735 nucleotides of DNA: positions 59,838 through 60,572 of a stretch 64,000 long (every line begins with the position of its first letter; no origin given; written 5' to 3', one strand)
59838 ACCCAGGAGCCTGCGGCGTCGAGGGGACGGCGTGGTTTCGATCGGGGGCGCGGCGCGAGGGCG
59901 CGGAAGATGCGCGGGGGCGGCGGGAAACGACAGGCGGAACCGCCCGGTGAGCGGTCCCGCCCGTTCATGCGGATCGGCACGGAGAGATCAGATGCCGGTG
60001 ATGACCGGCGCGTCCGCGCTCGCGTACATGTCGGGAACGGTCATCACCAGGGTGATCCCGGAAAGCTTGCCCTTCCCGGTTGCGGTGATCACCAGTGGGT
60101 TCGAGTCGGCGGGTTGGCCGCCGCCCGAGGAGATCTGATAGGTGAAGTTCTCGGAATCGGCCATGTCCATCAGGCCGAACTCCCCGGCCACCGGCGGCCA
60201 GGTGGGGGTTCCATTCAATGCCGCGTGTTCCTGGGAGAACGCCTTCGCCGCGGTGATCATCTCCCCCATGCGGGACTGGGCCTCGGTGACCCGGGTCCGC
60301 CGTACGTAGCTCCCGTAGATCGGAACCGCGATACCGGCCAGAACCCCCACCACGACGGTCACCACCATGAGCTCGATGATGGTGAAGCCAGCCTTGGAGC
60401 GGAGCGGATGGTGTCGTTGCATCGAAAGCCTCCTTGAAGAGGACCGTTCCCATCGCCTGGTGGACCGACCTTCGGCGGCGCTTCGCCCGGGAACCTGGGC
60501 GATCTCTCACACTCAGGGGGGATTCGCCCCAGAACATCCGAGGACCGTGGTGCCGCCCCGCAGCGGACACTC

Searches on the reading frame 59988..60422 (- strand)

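Call 64: search_protein_families(library=pfam, proteins=[window:59988-60422:-], max_evalue=0.01)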
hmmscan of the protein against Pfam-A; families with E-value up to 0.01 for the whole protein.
window:59988-60422:- (144 aa): 2 families
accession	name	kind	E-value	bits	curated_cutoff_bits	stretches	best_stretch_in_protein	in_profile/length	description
PF07963.17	N_methyl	-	3.3e-06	26.9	21.2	1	8-32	2-26/27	Prokaryotic N-terminal methylation motif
PF16732.10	ComP_DUS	-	0.0054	18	27.3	1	34-119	1-77/87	Type IV minor pilin ComP, DNA uptake sequence receptor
